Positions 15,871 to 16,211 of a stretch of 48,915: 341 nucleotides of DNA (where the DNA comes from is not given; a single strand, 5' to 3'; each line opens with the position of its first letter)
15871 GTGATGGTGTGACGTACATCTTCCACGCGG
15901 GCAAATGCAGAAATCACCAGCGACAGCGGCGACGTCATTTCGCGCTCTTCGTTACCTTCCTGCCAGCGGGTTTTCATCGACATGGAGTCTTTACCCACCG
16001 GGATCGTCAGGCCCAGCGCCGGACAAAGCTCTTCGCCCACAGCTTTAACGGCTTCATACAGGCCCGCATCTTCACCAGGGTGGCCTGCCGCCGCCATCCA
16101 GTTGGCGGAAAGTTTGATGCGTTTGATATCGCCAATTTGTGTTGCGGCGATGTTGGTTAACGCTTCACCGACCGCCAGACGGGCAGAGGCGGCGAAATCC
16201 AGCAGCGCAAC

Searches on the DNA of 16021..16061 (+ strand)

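Call 44: search_dna_similar(query=window:16021-16061:+, collection=ecoli_genomes, mode=near, max_rows=30, max_evalue=0.01)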
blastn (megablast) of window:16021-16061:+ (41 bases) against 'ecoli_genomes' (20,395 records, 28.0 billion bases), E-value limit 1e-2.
Records with a match: 1670; places in all: 1671; records where one place covers at least 80% of the query: 1670.
Genomes with a match: 1670 of 5426; with a place that covers at least 80% of the query: 1670. Places per genome that has any: lowest 1, median 1, highest 2. On chromosomes: 1671 places; on plasmids: 0.
Best place of each record, by identity: >=99% 4; 95-99% 1666.
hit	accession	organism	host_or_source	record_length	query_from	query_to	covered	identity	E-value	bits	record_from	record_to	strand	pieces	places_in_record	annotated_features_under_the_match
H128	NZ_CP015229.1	Escherichia coli strain 06-00048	alfalfa sprout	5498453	1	41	100%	100.0%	3e-12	77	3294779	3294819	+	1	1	purL: phosphoribosylformylglycinamidine synthase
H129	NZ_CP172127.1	Escherichia coli strain GF43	chicken meat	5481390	1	41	100%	100.0%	3e-12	77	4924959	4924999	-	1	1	purL: phosphoribosylformylglycinamidine synthase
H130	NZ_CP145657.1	Escherichia coli strain S1-IND-01-A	Homo sapiens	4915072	1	41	100%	100.0%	3e-12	77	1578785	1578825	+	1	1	purL: phosphoribosylformylglycinamidine synthase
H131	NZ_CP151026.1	Escherichia coli strain 19KM1831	Dog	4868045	1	41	100%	100.0%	3e-12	77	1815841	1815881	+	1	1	purL: phosphoribosylformylglycinamidine synthase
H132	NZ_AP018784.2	Escherichia coli strain SK1144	-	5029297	1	41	100%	97.6%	1e-10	71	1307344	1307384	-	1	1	purL: phosphoribosylformylglycinamidine synthase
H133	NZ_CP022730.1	Escherichia coli strain SA186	Homo sapiens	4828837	1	41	100%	97.6%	1e-10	71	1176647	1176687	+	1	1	purL: phosphoribosylformylglycinamidine synthase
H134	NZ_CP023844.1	Escherichia coli strain 4/1-1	Homo sapiens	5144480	1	41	100%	97.6%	1e-10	71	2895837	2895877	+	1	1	purL: phosphoribosylformylglycinamidine synthase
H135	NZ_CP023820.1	Escherichia coli strain 7/2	Homo sapiens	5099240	1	41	100%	97.6%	1e-10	71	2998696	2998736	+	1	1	purL: phosphoribosylformylglycinamidine synthase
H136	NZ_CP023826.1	Escherichia coli strain 4/4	Homo sapiens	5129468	1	41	100%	97.6%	1e-10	71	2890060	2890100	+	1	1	purL: phosphoribosylformylglycinamidine synthase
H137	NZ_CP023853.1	Escherichia coli strain 2/0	Homo sapiens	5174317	1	41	100%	97.6%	1e-10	71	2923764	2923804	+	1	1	purL: phosphoribosylformylglycinamidine synthase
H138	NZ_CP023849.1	Escherichia coli strain 4/0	Homo sapiens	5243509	1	41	100%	97.6%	1e-10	71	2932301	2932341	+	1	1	purL: phosphoribosylformylglycinamidine synthase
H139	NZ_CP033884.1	Escherichia coli strain 50579417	Homo sapiens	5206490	1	41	100%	97.6%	1e-10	71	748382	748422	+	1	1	purL: phosphoribosylformylglycinamidine synthase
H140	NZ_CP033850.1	Escherichia coli strain FDAARGOS_497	Homo sapiens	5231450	1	41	100%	97.6%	1e-10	71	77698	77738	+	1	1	purL: phosphoribosylformylglycinamidine synthase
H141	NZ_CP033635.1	Escherichia coli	chicken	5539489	1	41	100%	97.6%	1e-10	71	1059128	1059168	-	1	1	purL: phosphoribosylformylglycinamidine synthase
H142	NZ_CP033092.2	Escherichia coli DSM 30083 = JCM 1649 = ATCC 11775 strain ...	-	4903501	1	41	100%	97.6%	1e-10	71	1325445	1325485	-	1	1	purL: phosphoribosylformylglycinamidine synthase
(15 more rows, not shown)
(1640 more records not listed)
